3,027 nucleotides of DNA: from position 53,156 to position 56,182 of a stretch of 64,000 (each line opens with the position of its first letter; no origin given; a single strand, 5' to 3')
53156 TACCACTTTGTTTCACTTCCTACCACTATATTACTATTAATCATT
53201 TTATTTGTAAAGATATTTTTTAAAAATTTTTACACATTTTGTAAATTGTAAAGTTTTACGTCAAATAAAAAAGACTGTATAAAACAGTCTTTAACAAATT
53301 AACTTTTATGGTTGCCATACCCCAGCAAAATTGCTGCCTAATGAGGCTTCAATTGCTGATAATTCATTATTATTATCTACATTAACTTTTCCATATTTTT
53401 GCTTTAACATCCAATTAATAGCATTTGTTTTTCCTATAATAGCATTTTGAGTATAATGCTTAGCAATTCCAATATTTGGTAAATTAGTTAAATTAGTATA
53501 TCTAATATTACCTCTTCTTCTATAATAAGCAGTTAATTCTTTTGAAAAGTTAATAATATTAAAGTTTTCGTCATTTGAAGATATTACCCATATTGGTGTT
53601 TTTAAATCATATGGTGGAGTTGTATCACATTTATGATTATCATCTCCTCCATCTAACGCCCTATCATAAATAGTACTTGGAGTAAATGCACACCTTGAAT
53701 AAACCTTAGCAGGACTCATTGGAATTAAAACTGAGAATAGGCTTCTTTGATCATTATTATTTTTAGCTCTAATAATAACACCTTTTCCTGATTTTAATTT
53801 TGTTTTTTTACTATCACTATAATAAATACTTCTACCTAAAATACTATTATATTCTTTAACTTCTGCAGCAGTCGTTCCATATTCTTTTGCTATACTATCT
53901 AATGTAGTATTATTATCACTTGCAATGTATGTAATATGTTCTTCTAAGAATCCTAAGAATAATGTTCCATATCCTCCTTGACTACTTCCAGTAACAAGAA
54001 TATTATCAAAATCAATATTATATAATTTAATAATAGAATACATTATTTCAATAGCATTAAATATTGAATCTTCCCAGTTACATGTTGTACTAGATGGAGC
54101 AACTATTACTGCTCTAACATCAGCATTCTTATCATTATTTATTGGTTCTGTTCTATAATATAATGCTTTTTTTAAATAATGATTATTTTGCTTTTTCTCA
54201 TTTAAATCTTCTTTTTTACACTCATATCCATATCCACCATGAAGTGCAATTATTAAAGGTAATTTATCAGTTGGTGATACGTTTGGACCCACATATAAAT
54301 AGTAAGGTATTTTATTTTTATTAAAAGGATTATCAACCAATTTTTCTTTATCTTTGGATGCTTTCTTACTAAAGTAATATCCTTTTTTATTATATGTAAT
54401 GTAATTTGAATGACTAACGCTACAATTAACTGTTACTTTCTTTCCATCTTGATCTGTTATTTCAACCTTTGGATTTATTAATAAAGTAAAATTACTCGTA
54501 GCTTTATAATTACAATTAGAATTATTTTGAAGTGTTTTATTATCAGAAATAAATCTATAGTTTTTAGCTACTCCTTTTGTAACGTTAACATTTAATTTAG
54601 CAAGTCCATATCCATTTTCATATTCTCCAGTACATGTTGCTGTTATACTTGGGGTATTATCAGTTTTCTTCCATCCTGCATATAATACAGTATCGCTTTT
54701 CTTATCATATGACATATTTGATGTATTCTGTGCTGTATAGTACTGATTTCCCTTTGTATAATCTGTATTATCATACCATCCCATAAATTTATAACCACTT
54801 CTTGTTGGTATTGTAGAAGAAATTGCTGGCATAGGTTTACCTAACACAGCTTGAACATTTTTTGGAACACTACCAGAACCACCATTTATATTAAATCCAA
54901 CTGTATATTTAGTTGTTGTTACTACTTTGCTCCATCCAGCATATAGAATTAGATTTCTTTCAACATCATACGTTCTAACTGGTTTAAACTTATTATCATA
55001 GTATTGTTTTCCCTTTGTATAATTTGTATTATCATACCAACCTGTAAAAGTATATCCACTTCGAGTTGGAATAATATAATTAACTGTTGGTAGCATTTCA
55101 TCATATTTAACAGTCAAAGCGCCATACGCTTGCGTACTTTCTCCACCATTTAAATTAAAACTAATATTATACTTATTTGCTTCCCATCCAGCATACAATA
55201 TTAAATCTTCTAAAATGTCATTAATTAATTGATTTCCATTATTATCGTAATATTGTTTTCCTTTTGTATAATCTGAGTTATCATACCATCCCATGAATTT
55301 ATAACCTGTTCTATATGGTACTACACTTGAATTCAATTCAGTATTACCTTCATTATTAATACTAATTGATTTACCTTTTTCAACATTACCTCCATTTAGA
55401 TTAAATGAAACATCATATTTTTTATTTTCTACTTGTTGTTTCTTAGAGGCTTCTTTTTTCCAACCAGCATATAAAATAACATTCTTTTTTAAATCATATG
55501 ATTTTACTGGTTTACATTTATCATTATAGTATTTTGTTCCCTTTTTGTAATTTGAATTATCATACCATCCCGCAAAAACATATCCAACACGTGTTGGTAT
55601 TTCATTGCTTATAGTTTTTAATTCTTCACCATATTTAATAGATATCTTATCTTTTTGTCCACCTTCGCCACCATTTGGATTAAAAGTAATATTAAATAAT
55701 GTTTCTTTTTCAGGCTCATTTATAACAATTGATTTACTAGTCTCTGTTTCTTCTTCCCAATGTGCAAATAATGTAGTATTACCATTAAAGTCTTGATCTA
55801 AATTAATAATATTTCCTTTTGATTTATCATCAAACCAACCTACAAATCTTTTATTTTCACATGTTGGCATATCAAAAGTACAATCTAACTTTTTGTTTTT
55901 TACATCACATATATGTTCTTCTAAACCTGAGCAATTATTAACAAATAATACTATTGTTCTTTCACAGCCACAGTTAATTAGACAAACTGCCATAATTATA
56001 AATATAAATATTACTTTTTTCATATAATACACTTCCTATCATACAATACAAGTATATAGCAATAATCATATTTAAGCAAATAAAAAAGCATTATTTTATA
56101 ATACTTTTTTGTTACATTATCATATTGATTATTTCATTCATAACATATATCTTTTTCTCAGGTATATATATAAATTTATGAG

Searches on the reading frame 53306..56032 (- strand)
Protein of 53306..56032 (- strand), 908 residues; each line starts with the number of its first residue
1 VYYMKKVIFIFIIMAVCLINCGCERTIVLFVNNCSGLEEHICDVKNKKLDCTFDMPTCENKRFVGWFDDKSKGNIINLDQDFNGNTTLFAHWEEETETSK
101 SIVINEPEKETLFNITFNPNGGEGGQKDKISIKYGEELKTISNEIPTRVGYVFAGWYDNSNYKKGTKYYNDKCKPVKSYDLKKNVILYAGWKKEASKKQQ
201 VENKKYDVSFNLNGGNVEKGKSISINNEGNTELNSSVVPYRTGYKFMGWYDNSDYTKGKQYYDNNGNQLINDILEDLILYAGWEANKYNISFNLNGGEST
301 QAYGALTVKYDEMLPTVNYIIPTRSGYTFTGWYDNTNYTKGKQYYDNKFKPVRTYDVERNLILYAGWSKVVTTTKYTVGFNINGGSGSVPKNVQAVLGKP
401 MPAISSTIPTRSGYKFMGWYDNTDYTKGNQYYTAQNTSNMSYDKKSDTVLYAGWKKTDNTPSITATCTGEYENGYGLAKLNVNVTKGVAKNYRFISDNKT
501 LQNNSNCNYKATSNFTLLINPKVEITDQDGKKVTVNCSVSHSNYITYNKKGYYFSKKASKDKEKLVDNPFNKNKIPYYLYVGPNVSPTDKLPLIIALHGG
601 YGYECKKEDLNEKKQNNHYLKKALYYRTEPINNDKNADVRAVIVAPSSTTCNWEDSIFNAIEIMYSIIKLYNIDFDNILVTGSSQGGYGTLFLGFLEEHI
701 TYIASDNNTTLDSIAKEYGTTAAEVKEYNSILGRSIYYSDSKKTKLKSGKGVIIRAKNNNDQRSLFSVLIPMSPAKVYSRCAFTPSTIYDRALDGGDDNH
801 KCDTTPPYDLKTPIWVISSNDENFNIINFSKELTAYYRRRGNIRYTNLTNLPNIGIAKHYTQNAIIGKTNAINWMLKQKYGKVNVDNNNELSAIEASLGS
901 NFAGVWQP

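Call 50: search_protein_families(library=pfam, proteins=[window:53306-56032:-], max_evalue=0.01)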
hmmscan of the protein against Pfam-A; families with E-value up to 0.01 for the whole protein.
window:53306-56032:- (908 aa): 2 families
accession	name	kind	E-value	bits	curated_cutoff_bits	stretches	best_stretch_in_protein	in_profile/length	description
PF09479.16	Flg_new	-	6.2e-47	158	27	5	113-189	1-64/65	Listeria-Bacteroides repeat domain (List_Bact_rpt)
PF20434.5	BD-FAE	-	0.0042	17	26.8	0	589-721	11-143/215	BD-FAE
